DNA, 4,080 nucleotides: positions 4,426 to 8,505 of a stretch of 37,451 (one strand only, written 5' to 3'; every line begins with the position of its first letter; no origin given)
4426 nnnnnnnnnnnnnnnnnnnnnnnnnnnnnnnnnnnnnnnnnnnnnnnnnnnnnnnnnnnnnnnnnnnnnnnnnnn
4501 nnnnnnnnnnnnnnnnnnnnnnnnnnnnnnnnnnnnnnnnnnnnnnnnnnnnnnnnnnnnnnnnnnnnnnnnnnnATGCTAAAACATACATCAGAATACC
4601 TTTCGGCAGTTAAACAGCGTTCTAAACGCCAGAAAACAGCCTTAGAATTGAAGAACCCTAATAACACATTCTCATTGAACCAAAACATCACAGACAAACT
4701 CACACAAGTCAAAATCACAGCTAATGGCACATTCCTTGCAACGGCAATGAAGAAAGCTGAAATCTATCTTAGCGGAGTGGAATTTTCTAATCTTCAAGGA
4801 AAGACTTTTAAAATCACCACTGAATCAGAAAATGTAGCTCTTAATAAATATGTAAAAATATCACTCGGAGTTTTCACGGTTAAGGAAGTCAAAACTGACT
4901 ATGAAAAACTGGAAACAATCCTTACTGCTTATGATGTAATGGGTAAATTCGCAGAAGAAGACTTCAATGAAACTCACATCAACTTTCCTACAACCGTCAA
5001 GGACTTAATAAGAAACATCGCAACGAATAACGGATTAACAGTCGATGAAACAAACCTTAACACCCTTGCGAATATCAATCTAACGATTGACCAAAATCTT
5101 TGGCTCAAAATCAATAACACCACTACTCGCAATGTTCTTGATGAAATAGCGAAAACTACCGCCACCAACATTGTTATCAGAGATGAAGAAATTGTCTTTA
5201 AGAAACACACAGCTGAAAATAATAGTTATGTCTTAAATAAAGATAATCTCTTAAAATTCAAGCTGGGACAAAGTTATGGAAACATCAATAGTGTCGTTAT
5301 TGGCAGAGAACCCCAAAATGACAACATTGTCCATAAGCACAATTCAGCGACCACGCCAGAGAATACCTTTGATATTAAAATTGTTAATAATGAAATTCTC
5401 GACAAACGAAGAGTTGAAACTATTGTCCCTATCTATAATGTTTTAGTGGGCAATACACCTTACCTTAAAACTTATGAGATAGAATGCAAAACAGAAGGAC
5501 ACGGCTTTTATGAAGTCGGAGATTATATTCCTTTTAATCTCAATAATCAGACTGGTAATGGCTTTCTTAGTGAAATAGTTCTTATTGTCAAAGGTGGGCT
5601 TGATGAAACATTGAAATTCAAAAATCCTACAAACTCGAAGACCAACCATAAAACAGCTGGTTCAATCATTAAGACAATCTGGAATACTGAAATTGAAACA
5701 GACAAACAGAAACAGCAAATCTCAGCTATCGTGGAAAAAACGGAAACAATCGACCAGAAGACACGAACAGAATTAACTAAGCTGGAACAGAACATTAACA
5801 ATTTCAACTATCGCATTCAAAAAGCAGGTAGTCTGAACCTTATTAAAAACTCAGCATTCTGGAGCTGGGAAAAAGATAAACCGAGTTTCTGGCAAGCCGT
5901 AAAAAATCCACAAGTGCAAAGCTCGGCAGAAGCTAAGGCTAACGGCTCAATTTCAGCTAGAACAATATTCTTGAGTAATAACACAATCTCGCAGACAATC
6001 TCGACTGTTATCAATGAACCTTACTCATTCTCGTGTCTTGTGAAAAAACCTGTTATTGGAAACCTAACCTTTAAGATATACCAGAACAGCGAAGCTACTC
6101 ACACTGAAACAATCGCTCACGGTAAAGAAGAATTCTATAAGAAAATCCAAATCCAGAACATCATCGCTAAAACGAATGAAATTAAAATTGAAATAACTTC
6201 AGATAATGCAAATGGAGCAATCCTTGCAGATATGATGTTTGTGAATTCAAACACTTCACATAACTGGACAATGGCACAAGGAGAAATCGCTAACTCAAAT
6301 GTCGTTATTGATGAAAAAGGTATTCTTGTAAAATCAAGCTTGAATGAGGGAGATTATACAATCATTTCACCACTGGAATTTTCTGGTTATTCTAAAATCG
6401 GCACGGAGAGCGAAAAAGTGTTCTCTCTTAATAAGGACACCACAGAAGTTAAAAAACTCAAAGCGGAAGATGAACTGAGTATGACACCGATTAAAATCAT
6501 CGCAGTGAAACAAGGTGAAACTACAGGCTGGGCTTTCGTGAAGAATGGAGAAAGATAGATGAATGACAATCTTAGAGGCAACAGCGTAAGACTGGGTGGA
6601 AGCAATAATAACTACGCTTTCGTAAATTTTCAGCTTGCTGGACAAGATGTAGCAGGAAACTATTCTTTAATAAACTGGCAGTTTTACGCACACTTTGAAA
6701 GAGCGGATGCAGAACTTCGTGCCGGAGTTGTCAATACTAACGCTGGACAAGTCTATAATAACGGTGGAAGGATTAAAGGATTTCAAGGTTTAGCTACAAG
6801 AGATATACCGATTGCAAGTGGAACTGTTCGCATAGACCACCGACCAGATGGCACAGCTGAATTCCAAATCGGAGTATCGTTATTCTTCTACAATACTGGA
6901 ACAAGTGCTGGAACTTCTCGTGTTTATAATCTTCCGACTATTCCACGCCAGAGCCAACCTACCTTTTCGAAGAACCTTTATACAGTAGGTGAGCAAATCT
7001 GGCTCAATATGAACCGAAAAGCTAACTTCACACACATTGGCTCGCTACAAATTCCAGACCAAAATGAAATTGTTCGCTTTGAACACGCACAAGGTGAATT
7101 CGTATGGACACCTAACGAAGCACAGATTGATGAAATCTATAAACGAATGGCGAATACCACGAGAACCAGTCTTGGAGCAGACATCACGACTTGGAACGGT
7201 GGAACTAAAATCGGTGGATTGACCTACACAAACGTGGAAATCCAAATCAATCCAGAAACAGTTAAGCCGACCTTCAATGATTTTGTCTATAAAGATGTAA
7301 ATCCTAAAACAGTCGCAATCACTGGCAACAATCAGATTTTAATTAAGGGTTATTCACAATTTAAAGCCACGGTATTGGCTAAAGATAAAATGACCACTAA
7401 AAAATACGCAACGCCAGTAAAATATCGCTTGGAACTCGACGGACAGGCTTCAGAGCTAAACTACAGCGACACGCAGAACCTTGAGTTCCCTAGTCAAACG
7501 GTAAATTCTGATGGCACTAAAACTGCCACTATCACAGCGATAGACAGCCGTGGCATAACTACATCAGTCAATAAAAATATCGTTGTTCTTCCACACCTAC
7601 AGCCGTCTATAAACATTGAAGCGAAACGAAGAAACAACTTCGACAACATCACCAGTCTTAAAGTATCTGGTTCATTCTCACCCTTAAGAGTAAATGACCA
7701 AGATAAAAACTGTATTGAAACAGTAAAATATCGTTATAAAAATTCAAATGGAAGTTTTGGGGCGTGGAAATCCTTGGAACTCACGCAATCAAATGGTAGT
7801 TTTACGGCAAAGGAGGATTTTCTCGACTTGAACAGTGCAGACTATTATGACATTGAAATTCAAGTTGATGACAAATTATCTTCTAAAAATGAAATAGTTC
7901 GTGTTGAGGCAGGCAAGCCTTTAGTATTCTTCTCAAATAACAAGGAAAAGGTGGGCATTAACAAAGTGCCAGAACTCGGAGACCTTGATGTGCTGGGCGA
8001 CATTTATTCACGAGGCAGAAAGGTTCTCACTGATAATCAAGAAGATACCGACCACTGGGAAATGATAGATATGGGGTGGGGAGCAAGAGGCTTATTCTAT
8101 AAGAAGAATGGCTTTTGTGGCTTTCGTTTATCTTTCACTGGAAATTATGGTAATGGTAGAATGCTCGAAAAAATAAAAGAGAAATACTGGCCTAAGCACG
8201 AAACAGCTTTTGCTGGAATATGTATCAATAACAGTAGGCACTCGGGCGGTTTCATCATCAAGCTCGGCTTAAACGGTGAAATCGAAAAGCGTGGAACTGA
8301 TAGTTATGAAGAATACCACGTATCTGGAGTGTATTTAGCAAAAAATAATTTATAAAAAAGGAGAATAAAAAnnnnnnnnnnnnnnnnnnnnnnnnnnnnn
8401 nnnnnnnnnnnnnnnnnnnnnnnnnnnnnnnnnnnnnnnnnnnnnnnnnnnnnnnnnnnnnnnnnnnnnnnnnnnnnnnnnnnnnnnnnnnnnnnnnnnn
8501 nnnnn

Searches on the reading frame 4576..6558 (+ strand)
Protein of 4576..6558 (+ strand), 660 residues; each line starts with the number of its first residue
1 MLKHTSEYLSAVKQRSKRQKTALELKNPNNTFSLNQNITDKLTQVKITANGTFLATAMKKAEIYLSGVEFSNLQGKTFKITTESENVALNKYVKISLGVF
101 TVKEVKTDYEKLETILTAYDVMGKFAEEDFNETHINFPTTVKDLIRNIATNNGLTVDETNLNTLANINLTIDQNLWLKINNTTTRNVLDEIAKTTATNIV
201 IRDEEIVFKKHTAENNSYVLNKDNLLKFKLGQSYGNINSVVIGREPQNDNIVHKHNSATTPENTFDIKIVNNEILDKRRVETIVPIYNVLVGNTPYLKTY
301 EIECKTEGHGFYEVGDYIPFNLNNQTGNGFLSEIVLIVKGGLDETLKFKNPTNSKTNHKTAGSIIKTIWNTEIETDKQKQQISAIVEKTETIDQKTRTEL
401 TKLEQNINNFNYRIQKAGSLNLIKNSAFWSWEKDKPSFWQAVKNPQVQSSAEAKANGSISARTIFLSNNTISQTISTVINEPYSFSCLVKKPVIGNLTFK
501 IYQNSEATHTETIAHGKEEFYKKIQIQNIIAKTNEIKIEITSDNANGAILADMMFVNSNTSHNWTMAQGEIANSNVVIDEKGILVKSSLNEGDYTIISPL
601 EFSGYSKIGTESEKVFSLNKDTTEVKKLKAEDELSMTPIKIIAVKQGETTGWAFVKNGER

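Call 57: search_protein_families(library=phrogs, proteins=[window:4576-6558:+], max_evalue=0.01)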
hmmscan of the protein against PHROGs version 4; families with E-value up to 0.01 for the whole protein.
window:4576-6558:+ (660 aa): 3 families
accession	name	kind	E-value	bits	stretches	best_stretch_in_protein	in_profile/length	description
phrog_2929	-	tail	3.8e-36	124.9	1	377-658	1640-1938/1939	tail fiber protein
phrog_6613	-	tail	2.1e-28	99.7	1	384-657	975-1258/1260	tail protein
phrog_33923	-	unknown function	2.9e-25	88.4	2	524-658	2008-2142/2146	-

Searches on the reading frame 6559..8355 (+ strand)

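Call 3: search_protein_families(library=pfam, proteins=[window:6559-8355:+], max_evalue=0.1)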
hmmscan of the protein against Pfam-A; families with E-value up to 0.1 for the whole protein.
window:6559-8355:+ (598 aa): 1 family
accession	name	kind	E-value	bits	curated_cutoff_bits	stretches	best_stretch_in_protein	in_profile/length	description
PF05895.17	DUF859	-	1.4e-32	113.4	28.8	1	81-490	74-477/626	Siphovirus protein of unknown function (DUF859)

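Call 4: search_protein_families(library=phrogs, proteins=[window:6559-8355:+], max_evalue=0.01)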
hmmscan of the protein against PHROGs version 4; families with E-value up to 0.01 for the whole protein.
window:6559-8355:+ (598 aa): 2 families
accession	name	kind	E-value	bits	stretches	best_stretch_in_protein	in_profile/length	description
phrog_372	-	tail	3.2e-88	298.2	1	25-494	20-486/743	tail protein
phrog_18627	-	tail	1.1e-12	48.8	1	27-330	21-317/317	tail protein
